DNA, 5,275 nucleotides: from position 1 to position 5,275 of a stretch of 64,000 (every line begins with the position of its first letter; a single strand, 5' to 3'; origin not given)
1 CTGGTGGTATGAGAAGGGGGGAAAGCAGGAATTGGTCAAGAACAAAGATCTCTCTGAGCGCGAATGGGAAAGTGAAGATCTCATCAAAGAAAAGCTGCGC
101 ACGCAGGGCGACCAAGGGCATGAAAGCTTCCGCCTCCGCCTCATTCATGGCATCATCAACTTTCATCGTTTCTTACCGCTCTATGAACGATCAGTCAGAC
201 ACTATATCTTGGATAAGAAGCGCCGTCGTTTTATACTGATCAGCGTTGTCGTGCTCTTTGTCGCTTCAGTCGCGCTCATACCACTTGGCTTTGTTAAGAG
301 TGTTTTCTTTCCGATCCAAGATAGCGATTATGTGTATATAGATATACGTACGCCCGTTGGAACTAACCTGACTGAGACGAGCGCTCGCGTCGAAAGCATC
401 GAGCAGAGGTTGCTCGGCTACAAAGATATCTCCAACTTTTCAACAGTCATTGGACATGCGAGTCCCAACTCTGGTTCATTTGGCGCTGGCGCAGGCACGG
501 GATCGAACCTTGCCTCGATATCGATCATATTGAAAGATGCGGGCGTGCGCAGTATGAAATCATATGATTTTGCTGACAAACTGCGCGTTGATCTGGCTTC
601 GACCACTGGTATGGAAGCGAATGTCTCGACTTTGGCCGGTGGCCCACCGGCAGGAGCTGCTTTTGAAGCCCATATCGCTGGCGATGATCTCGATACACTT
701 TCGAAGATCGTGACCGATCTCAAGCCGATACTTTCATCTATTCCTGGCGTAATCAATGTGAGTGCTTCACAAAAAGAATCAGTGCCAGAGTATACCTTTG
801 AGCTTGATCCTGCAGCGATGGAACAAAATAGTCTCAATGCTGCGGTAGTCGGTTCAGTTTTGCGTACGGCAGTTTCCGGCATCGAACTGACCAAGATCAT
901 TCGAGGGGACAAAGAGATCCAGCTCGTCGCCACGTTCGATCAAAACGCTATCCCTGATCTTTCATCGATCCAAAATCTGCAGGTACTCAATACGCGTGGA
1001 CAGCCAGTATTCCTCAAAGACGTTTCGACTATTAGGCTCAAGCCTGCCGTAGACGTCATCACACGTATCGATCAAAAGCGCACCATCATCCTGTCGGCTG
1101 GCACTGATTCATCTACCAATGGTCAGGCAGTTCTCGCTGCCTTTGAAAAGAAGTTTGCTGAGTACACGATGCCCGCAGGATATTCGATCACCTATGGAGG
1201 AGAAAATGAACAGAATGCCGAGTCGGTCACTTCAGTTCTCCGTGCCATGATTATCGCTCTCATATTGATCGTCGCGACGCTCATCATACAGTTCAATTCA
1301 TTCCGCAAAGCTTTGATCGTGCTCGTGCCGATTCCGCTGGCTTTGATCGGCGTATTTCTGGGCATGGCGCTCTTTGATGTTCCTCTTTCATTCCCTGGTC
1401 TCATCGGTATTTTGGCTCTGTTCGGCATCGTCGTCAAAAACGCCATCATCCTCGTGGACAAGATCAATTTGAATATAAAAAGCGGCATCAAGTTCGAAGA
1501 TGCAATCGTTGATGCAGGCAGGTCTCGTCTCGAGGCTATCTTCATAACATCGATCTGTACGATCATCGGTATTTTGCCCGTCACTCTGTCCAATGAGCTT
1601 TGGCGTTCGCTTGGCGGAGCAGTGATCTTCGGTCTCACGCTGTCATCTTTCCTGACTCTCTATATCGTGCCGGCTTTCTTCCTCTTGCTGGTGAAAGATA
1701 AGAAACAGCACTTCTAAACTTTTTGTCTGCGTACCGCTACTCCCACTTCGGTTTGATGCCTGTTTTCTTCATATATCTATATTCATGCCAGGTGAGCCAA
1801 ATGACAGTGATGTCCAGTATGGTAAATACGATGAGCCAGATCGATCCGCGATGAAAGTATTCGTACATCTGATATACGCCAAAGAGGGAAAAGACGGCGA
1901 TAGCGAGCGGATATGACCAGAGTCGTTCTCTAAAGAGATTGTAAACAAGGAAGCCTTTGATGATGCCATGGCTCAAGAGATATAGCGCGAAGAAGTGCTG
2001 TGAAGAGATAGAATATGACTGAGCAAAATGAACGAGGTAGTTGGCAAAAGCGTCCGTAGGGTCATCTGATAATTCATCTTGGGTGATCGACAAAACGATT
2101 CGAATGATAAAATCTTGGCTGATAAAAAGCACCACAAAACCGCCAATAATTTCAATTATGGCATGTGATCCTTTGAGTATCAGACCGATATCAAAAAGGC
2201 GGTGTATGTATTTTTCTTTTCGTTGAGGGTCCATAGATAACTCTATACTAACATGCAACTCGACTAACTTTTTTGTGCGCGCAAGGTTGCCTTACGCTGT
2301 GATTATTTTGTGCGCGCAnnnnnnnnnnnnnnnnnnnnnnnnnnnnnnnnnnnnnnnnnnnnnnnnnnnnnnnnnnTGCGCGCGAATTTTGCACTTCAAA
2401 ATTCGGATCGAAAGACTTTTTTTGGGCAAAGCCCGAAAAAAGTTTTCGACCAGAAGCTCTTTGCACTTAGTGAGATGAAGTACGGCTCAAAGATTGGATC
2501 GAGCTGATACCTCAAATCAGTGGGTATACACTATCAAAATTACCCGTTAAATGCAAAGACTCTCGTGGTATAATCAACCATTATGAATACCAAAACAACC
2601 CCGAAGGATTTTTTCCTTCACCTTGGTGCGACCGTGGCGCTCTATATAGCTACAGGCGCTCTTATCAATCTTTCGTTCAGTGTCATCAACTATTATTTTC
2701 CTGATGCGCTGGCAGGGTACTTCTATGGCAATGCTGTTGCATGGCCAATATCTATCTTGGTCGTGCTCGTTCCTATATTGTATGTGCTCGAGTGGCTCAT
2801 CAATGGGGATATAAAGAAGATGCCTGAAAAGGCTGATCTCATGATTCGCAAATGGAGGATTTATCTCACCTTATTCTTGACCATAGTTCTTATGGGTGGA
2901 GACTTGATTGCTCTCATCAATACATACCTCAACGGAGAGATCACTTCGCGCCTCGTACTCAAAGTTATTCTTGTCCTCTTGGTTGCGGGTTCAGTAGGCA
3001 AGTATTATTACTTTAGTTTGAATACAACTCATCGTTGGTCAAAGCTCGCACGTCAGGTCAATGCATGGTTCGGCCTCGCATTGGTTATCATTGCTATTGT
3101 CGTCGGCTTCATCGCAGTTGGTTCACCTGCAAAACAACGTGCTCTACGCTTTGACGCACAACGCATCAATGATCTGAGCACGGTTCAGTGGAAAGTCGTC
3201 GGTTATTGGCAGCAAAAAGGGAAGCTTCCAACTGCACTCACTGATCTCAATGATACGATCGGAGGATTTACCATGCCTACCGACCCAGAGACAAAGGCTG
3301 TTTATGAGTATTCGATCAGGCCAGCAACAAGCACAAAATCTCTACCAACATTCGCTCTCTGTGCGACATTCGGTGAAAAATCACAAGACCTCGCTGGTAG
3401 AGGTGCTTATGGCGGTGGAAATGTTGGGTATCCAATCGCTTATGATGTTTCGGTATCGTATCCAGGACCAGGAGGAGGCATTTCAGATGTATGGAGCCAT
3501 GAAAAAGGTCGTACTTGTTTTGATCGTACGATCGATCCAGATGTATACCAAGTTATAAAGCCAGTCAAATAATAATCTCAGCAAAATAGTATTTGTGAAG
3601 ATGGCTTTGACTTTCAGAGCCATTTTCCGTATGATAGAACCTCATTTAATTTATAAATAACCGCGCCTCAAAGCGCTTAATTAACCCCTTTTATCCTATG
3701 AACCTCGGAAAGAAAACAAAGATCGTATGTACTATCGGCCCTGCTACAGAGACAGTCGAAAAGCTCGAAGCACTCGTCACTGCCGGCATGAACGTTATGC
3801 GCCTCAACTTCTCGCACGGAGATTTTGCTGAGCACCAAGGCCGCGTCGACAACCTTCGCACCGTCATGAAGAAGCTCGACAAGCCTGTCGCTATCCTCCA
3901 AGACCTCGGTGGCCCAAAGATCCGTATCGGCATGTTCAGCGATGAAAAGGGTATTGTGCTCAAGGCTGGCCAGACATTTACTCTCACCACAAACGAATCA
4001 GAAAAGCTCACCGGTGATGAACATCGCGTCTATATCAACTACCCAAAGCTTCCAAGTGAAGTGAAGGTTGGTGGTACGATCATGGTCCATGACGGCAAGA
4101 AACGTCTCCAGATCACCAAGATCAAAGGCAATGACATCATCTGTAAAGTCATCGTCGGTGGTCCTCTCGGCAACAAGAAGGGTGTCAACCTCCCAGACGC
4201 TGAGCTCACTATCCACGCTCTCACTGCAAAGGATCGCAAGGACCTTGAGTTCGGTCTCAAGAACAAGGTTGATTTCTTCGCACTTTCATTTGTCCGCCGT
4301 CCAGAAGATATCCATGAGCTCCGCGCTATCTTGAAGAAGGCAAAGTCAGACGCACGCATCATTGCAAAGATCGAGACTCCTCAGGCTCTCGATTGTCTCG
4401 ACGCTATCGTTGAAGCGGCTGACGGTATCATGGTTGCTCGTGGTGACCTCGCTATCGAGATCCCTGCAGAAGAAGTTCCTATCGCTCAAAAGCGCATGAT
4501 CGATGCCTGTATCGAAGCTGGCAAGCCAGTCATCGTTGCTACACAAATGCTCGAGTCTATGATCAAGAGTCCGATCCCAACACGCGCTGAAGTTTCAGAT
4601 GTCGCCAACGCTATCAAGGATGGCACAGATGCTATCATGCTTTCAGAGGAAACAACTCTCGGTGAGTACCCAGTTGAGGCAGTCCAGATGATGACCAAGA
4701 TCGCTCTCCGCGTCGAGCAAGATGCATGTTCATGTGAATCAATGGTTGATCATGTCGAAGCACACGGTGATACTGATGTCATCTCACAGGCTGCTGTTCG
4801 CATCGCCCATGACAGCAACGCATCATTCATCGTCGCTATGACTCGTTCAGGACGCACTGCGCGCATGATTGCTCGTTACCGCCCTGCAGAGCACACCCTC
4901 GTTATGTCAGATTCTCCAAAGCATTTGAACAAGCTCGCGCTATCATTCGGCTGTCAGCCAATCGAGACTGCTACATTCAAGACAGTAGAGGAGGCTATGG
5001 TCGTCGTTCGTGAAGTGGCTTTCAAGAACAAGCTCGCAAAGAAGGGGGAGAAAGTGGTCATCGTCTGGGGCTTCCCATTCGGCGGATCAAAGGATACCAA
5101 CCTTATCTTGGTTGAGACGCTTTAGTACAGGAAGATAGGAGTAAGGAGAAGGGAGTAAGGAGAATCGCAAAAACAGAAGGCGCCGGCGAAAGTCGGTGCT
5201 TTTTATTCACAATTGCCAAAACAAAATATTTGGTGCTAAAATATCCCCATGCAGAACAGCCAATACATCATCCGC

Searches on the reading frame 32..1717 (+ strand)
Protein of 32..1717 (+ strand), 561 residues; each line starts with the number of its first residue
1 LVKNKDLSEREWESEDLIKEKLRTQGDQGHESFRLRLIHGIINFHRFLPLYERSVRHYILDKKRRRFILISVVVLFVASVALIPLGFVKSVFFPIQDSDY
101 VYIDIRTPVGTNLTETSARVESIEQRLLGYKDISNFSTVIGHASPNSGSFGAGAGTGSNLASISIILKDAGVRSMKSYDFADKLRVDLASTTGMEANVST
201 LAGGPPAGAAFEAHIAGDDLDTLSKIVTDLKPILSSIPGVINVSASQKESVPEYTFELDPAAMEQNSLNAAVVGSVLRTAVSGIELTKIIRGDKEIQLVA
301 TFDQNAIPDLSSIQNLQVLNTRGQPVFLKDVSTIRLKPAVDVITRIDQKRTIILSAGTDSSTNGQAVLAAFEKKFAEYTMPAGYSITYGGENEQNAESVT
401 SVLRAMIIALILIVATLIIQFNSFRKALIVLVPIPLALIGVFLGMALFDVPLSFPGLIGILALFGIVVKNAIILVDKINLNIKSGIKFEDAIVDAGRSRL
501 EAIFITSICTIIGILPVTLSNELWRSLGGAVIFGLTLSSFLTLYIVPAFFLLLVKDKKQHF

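Call 17: search_protein_families(library=pfam, proteins=[window:32-1717:+])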
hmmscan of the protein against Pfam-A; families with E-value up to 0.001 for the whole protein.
window:32-1717:+ (561 aa): 3 families
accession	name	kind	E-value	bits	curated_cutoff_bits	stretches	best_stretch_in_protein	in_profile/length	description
PF00873.25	ACR_tran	-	1.8e-82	278.1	28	1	49-553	514-1020/1021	AcrB/AcrD/AcrF family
PF03176.21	MMPL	-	3e-06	26.9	20.5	1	350-553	89-302/333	MMPL family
PF02355.23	SecD_SecF_C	-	0.00023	21.1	20.5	1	399-554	30-187/189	Protein export membrane protein SecD/SecF, C-terminal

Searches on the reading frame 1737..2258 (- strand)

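Call 45: search_protein_families(library=pfam, proteins=[window:1737-2258:-])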
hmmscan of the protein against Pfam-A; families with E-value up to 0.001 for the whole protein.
window:1737-2258:- (173 aa): 1 family
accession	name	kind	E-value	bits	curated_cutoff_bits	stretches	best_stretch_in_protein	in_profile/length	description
PF09900.14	DUF2127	-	2.5e-31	109.2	24.3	1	22-160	2-140/140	Predicted membrane protein (DUF2127)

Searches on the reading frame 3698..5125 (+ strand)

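Call 17: search_protein_families(library=pfam, proteins=[window:3698-5125:+])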
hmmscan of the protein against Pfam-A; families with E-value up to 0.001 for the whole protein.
window:3698-5125:+ (475 aa): 3 families
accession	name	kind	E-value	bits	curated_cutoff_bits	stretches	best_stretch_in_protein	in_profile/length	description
PF00224.27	PK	-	5.8e-126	420.5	30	1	5-329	2-328/328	Pyruvate kinase, barrel domain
PF02887.21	PK_C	-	1.2e-27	96.7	28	1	361-472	2-113/114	Pyruvate kinase, alpha/beta domain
PF08423.17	Rad51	-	0.00092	19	22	0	123-154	193-224/244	Rad51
